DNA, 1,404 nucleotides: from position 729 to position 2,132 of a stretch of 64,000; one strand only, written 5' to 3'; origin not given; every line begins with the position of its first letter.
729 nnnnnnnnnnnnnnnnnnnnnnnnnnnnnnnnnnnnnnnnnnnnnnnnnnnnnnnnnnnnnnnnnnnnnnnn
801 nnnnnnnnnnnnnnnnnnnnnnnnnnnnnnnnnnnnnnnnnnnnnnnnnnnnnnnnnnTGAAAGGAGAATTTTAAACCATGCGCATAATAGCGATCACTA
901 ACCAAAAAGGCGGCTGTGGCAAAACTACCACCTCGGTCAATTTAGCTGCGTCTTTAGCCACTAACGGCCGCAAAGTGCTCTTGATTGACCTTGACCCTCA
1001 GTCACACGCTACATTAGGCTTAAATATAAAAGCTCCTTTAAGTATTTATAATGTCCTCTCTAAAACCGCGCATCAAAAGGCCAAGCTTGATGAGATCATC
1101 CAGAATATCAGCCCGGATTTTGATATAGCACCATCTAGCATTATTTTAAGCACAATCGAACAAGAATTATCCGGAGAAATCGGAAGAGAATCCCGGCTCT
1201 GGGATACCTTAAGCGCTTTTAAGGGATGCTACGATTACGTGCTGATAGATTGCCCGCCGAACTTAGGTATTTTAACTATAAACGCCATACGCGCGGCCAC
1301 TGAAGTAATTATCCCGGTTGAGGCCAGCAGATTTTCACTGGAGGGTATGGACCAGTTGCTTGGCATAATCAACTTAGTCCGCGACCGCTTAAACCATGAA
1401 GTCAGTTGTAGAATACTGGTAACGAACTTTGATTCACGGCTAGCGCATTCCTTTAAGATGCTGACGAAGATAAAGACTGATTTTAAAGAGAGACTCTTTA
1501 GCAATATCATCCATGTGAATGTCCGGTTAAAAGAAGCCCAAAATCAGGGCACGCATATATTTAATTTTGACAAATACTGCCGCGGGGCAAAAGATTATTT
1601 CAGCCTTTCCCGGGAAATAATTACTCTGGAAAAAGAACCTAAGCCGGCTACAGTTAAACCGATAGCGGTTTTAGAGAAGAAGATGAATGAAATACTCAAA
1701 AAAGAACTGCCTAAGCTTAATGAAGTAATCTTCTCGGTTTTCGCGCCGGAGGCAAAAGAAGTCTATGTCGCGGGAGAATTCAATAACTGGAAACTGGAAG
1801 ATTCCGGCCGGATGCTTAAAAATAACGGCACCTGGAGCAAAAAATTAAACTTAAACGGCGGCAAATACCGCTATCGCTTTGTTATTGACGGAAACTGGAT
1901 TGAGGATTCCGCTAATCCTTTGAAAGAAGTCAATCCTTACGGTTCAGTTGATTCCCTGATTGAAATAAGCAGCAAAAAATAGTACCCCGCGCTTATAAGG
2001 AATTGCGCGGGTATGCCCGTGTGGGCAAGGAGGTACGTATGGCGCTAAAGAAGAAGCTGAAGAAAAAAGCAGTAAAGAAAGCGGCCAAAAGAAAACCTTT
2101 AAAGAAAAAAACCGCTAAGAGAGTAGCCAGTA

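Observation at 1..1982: ParA-type ATPase fused to a glycogen-binding domain (CBM48), next to a GH57 alpha-glucan gene. This is a candidate glycogen-granule positioning system.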

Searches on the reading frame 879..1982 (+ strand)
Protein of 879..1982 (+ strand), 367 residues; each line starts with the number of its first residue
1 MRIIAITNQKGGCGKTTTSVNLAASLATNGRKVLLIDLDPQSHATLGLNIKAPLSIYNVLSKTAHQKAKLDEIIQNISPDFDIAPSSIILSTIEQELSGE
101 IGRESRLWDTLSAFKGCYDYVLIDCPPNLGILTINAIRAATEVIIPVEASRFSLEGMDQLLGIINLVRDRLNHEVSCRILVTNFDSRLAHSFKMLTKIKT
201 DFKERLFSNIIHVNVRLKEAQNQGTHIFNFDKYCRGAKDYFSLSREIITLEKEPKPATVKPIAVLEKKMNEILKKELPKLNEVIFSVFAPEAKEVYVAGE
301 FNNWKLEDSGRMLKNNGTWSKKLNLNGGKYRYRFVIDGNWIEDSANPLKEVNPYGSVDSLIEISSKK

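Call 4: search_protein_families(library=pfam, proteins=[window:879-1982:+], max_evalue=0.01)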
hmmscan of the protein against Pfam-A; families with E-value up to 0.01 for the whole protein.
window:879-1982:+ (367 aa): 13 families
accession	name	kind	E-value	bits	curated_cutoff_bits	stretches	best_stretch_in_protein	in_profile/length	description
PF13614.12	AAA_31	-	2.3e-54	184.5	27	1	1-175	1-175/177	AAA domain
PF01656.29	CbiA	-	3.7e-20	72.6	25.4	1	4-225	1-123/125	CobQ/CobB/MinD/ParA nucleotide binding domain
PF16561.11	AMPK1_CBM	-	2.8e-13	50.3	26.8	1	291-365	10-81/85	Glycogen recognition site of AMP-activated protein kinase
PF00142.24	Fer4_NifH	-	1.2e-11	45.1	25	1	4-76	3-76/271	4Fe-4S iron sulfur cluster binding proteins, NifH/frxC family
PF06564.18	CBP_BcsQ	-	1.6e-11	44.6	21.3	1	1-150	1-148/234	Cellulose biosynthesis protein BcsQ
PF09140.17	MipZ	-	6.2e-11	42.5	20.7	1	3-151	2-133/262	ATPase MipZ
PF10609.15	ParA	-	1.4e-09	38.2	27.1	1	2-39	4-41/246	NUBPL iron-transfer P-loop NTPase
PF02922.24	CBM_48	-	4.3e-08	33.8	22.4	1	279-340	10-72/83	Carbohydrate-binding module 48 (Isoamylase N-terminal domain)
PF02374.21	ArsA_ATPase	-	6e-07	29.4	24.3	1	1-41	1-40/305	Anion-transporting ATPase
PF07015.17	VirC1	-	8.9e-05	22.4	24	1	1-39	1-39/231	VirC1 protein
PF16760.10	CBM53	-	0.0029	18.3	27.6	1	292-330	10-53/57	Starch/carbohydrate-binding module (family 53)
PF16575.11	CLP1_P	-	0.0043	17.3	26.6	1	13-42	5-35/188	mRNA cleavage and polyadenylation factor CLP1 P-loop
PF22058.2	X25_BaPul_like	-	0.0082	16.7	27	0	299-343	13-59/87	Pullulanase X25 domain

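Call 8: search_protein_families(library=ncbifam, proteins=[window:879-1982:+], max_evalue=0.01)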
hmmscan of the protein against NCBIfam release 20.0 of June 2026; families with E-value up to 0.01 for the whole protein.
window:879-1982:+ (367 aa): 42 families (the best 25 are shown)
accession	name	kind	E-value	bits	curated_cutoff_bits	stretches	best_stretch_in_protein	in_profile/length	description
NF041546.1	ParA_partition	equivalog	3.6e-31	108.3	180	2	3-49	1-47/203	ParA family partition ATPase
TIGR03453.1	partition_RepA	equivalog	9.2e-31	107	348.45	1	2-228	105-351/387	plasmid partitioning protein RepA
NF041283.1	PrgP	equivalog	6.3e-23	81.5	400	1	2-230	3-241/297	ParA superfamily DNA segregation protein PrgP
TIGR03371.1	cellulose_yhjQ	equivalog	1.1e-22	80.7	157.85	1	1-245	1-239/246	cellulose biosynthesis protein BcsQ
NF010443.0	PRK13869.1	subfamily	1.2e-20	73.7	446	1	2-209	122-349/405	plasmid-partitioning protein RepA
TIGR01969.1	minD_arch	subfamily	1.2e-19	70.5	201.75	1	2-256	1-239/251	cell division ATPase MinD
NF010259.0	PRK13705.1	equivalog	1.6e-18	66.8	725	1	3-215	108-336/388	plasmid-partitioning protein SopA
TIGR01968.1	minD_bact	equivalog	1.9e-18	66.7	212.9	1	2-252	2-241/261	septum site-determining protein MinD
TIGR01007.1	eps_fam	subfamily_domain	1.3e-12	47.7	108.05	1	2-145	18-156/204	polysaccharide biosynthesis tyrosine autokinase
TIGR01287.1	nifH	equivalog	2.1e-11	43.7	394.35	1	9-75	7-74/275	nitrogenase iron protein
NF009701.0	PRK13230.1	subfamily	2.8e-10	39.7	350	1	3-76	3-76/291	nitrogenase reductase-like protein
TIGR03018.1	pepcterm_TyrKin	hypoth_equivalog_domain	9.4e-10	38.2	230.65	1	3-163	37-195/207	XrtA-associated tyrosine autokinase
NF047398.1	AAA_KGGVGR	domain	1.5e-09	38.4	90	1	1-125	2-149/190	KGGVGR-motif variant AAA ATPase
NF008079.0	PRK10818.1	equivalog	2.4e-09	36.9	508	1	2-186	3-185/270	septum site-determining protein MinD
TIGR01281.1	DPOR_bchL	equivalog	4.4e-09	36.1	345.15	1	4-66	3-64/268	ferredoxin:protochlorophyllide reductase (ATP-dependent) iron-sulfur ATP-binding protein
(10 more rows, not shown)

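Call 9: find_homologous_proteins(query=window:879-1982:+)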
Query window:879-1982:+ (367 aa): 7255 proteins with E <= 0.001 among 8000 candidates; the best 120 are listed.
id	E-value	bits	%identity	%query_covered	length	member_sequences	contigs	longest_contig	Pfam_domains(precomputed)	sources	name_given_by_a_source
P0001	6.5e-238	806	99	100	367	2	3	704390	PF00142.25,PF02922.25,PF10609.16,PF16561.12,PF01656.30,PF13614.13,PF09140.18,PF06564.19,PF02374.22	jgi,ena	-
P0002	1.0e-213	727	89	100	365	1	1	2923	PF00142.25,PF02922.25,PF10609.16,PF16561.12,PF01656.30,PF13614.13,PF09140.18,PF06564.19,PF02374.22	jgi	-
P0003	5.5e-211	718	87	100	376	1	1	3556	PF00142.25,PF02922.25,PF10609.16,PF16561.12,PF01656.30,PF13614.13,PF09140.18,PF06564.19,PF02374.22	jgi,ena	-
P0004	2.6e-209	712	85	100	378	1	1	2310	PF00142.25,PF02922.25,PF10609.16,PF16561.12,PF01656.30,PF13614.13,PF09140.18,PF06564.19,PF02374.22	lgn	-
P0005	2.8e-209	712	87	100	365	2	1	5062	PF00142.25,PF02922.25,PF10609.16,PF16561.12,PF01656.30,PF13614.13,PF09140.18,PF06564.19,PF02374.22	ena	-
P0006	3.3e-207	705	85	100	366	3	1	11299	PF00142.25,PF02922.25,PF10609.16,PF16561.12,PF01656.30,PF13614.13,PF09140.18,PF06564.19,PF02374.22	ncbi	-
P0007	5.1e-206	702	85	100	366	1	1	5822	PF00142.25,PF02922.25,PF10609.16,PF16561.12,PF01656.30,PF13614.13,PF09140.18,PF06564.19,PF02374.22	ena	-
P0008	4.5e-205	698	85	99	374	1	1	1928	PF00142.25,PF02922.25,PF10609.16,PF16561.12,PF01656.30,PF13614.13,PF09140.18,PF06564.19,PF02374.22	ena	-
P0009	4.8e-204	695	84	100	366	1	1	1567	PF00142.25,PF02922.25,PF10609.16,PF16561.12,PF01656.30,PF13614.13,PF09140.18,PF06564.19,PF02374.22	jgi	-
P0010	5.9e-204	695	84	100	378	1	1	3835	PF00142.25,PF02922.25,PF10609.16,PF16561.12,PF01656.30,PF13614.13,PF09140.18,PF06564.19,PF02374.22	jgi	-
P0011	3.6e-202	689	83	100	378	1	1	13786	PF00142.25,PF02922.25,PF10609.16,PF16561.12,PF01656.30,PF13614.13,PF09140.18,PF06564.19,PF02374.22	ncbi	-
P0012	2.3e-201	686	84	100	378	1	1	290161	PF00142.25,PF02922.25,PF10609.16,PF16561.12,PF01656.30,PF13614.13,PF09140.18,PF06564.19,PF02374.22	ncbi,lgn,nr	ncbi:MAG: AAA family ATPase [Candidatus Omnitrophota bacterium]|nr:AAA family ATPase [Candidatus Omn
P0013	2.8e-200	683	83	100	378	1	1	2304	PF00142.25,PF02922.25,PF10609.16,PF16561.12,PF01656.30,PF13614.13,PF09140.18,PF06564.19,PF02374.22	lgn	-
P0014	1.8e-199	680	83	100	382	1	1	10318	PF00142.25,PF02922.25,PF10609.16,PF16561.12,PF01656.30,PF13614.13,PF09140.18,PF06564.19,PF02374.22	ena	-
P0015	5.1e-199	679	83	100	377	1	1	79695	PF00142.25,PF02922.25,PF10609.16,PF16561.12,PF01656.30,PF13614.13,PF09140.18,PF06564.19,PF02374.22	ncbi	ncbi:MAG: AAA family ATPase [Candidatus Omnitrophota bacterium]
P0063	7.0e-184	629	77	100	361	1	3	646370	PF00142.25,PF02922.25,PF10609.16,PF16561.12,PF01656.30,PF13614.13,PF09140.18,PF06564.19,PF02374.22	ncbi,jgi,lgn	jgi:chromosome partitioning protein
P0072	5.2e-179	613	74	99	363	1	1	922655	PF00142.25,PF02922.25,PF10609.16,PF16561.12,PF01656.30,PF13614.13,PF07015.18,PF09140.18,PF06564.19,PF02374.22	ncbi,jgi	ncbi:MAG: AAA family ATPase [Candidatus Omnitrophota bacterium]|jgi:chromosome partitioning protein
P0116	9.9e-177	605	72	100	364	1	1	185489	PF00142.25,PF02922.25,PF10609.16,PF16561.12,PF01656.30,PF13614.13,PF07015.18,PF09140.18,PF06564.19,PF02374.22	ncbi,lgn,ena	-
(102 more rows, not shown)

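Call 11: find_encoding_contigs(protein=P0001, flank=10000, max_places=3)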
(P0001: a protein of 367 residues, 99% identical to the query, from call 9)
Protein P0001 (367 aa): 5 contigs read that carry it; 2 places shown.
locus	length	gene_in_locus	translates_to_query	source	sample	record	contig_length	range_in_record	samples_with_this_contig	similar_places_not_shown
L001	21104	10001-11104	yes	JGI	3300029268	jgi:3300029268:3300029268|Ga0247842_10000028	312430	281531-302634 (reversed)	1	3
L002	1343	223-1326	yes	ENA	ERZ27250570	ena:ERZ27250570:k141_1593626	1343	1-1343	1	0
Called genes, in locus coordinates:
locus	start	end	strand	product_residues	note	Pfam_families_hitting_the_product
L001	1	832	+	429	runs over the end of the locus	PF00587:tRNA-synt_2b, PF03129:HGTP_anticodon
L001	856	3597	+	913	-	PF01326:PPDK_N, PF00391:PEP-utilizers, PF02896:PEP-utilizers_C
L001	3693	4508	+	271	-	PF00140:Sigma70_r1_2, PF04542:Sigma70_r2, PF04539:Sigma70_r3, PF04545:Sigma70_r4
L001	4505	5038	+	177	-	PF00156:Pribosyltran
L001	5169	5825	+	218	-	PF02811:PHP (weak), PF01876:RNase_P_p30 (weak)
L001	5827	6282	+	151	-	-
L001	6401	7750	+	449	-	PF13372:Alginate_exp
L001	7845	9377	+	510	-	PF03065:Glyco_hydro_57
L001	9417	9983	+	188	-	-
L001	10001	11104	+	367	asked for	PF00142:Fer4_NifH, PF01656:CbiA, PF06564:CBP_BcsQ, PF09140:MipZ, PF10609:ParA, PF13614:AAA_31, PF02922:CBM_48, PF16561:AMPK1_CBM, +1 more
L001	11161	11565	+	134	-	-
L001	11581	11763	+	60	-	-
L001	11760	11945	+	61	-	-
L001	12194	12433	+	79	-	PF02001:DUF134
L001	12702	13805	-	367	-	PF00817:IMS, PF11799:IMS_C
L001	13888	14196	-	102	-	-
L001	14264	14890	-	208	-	PF01726:LexA_DNA_bind, PF00717:Peptidase_S24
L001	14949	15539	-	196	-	-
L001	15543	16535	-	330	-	PF11924:IAT_beta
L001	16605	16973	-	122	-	-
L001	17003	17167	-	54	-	PF23477:zf_Tbcl_2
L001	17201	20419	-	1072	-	PF25596:CPSase_L_D1, PF02222:ATP-grasp, PF02786:CPSase_L_D2, PF07478:Dala_Dala_lig_C, PF02787:CPSase_L_D3, PF25596:CPSase_L_D1, PF02786:CPSase_L_D2, PF02222:ATP-grasp, +5 more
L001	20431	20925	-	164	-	PF04461:YajQ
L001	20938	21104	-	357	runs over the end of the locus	PF04015:DUF362, PF00037:Fer4 (weak), PF13237:Fer4_10, PF14697:Fer4_21, PF12838:Fer4_7, PF13187:Fer4_9 (weak), PF25160:LdpA_Fe-S-bd (weak), PF00037:Fer4 (weak), +5 more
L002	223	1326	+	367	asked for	PF00142:Fer4_NifH, PF01656:CbiA, PF06564:CBP_BcsQ, PF09140:MipZ, PF10609:ParA, PF13614:AAA_31, PF02922:CBM_48, PF16561:AMPK1_CBM, +1 more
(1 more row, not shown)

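Call 20: find_encoding_contigs(protein=P0072, flank=8000, max_places=2)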
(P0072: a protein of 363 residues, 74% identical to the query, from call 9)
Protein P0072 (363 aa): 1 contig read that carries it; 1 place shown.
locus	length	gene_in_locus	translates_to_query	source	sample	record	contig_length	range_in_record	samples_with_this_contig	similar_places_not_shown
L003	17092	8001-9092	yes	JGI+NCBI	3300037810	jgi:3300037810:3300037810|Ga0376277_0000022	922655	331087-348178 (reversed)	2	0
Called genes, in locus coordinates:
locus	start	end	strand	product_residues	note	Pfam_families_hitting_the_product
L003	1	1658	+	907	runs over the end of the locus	PF01326:PPDK_N, PF00391:PEP-utilizers, PF02896:PEP-utilizers_C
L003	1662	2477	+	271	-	PF00140:Sigma70_r1_2, PF04542:Sigma70_r2, PF04539:Sigma70_r3, PF04545:Sigma70_r4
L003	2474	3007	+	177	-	PF00156:Pribosyltran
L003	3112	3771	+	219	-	PF01876:RNase_P_p30 (weak), PF02811:PHP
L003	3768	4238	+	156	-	PF27226:AF_1845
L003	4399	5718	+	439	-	PF13372:Alginate_exp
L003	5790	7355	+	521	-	PF03065:Glyco_hydro_57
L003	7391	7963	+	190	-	-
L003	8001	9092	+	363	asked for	PF00142:Fer4_NifH, PF01656:CbiA, PF02374:ArsA_ATPase (weak), PF06564:CBP_BcsQ, PF09140:MipZ, PF10609:ParA, PF13614:AAA_31, PF16561:AMPK1_CBM, +2 more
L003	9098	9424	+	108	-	PF09685:MamF_MmsF (weak)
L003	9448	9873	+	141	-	-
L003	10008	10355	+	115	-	PF02001:DUF134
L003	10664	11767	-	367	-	PF00817:IMS, PF11799:IMS_C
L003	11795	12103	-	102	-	-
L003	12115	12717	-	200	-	PF01726:LexA_DNA_bind, PF00717:Peptidase_S24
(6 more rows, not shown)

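Call 21: find_encoding_contigs(protein=P0116, flank=8000, max_places=2)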
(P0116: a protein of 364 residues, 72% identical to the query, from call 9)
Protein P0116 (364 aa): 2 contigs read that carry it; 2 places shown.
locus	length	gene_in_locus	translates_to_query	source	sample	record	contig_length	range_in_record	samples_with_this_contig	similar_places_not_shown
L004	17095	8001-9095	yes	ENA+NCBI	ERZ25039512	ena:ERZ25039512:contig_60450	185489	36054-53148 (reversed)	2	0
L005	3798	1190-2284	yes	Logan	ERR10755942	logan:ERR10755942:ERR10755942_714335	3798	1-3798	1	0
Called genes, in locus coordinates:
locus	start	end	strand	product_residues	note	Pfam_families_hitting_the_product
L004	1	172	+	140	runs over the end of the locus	PF04539:Sigma70_r3, PF04545:Sigma70_r4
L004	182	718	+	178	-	PF00156:Pribosyltran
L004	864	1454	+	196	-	-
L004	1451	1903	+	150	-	PF27226:AF_1845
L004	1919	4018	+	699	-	PF16927:HisKA_7TM, PF01590:GAF (faint), PF13185:GAF_2 (weak), PF02518:HATPase_c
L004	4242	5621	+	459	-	PF13372:Alginate_exp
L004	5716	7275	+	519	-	PF03065:Glyco_hydro_57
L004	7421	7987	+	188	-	-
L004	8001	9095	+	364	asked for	PF00142:Fer4_NifH, PF01656:CbiA, PF06564:CBP_BcsQ, PF09140:MipZ, PF10609:ParA, PF13614:AAA_31, PF02922:CBM_48, PF16561:AMPK1_CBM, +2 more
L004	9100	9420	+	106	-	-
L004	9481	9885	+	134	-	-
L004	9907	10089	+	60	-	-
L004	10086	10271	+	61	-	-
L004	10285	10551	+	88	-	-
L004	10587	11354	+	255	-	PF00535:Glycos_transf_2, PF10111:Glyco_tranf_2_2 (weak)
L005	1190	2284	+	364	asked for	PF00142:Fer4_NifH, PF01656:CbiA, PF06564:CBP_BcsQ, PF09140:MipZ, PF10609:ParA, PF13614:AAA_31, PF02922:CBM_48, PF16561:AMPK1_CBM, +2 more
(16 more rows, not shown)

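Call 22: find_encoding_contigs(protein=P0063, flank=8000, max_places=2)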
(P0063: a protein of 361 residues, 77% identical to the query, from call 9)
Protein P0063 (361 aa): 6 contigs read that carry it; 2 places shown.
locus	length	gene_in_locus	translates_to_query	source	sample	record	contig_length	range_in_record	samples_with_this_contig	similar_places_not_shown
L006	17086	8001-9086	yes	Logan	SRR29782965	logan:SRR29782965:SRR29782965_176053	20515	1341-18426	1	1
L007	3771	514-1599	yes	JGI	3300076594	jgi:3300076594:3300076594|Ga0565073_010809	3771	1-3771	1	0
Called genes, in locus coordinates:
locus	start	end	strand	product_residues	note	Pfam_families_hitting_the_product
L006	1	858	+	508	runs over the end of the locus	PF03065:Glyco_hydro_57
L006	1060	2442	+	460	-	-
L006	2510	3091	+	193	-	-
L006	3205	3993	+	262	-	-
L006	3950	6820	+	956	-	PF13629:T2SS-T3SS_pil_N, PF17210:SdrD_B (weak)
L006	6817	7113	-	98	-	-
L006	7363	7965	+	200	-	-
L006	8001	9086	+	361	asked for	PF00142:Fer4_NifH (weak), PF01656:CbiA, PF06564:CBP_BcsQ, PF09140:MipZ, PF10609:ParA, PF13614:AAA_31, PF02922:CBM_48, PF16561:AMPK1_CBM, +1 more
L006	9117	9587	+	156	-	-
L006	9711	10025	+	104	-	PF02001:DUF134, PF04545:Sigma70_r4 (weak)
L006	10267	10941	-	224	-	PF05359:DUF748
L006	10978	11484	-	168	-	PF00512:HisKA (weak)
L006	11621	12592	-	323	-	PF04055:Radical_SAM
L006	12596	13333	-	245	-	PF01435:Peptidase_M48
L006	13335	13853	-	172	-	PF14385:DUF4416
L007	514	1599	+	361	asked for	PF00142:Fer4_NifH (weak), PF01656:CbiA, PF06564:CBP_BcsQ, PF09140:MipZ, PF10609:ParA, PF13614:AAA_31, PF02922:CBM_48, PF16561:AMPK1_CBM, +1 more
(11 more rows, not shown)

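Call 23: search_solved_structures(query=L001:7845-9377:+, max_evalue=0.001)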
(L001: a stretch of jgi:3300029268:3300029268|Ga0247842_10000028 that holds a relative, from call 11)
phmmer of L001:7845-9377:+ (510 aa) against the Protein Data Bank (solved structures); distinct sequences matched with E-value up to 0.001: 7.
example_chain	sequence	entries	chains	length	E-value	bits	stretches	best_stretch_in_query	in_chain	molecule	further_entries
9jlq_A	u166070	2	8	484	6.3e-82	279.1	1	1-489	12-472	Glycoside hydrolase family 57 N-terminal domain-containing protein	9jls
9kyq_B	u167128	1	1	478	7.4e-82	278.9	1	1-488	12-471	Glycoside hydrolase family 57 N-terminal domain-containing protein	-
9iht_A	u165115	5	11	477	7.5e-82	278.9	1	1-488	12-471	Glycoside hydrolase family 57 N-terminal domain-containing protein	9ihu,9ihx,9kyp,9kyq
9jlr_A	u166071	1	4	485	1.6e-81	277.8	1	1-489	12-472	Glycoside hydrolase family 57 N-terminal domain-containing protein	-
9jlv_A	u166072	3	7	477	1.8e-81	277.6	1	1-488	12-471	Glycoside hydrolase family 57 N-terminal domain-containing protein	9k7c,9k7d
8zyi_A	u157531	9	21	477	3.5e-81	276.7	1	1-488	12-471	Glycoside hydrolase family 57 N-terminal domain-containing protein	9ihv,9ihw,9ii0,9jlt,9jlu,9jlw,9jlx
9ii1_A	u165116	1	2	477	9.1e-81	275.3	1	1-488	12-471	Glycoside hydrolase family 57 N-terminal domain-containing protein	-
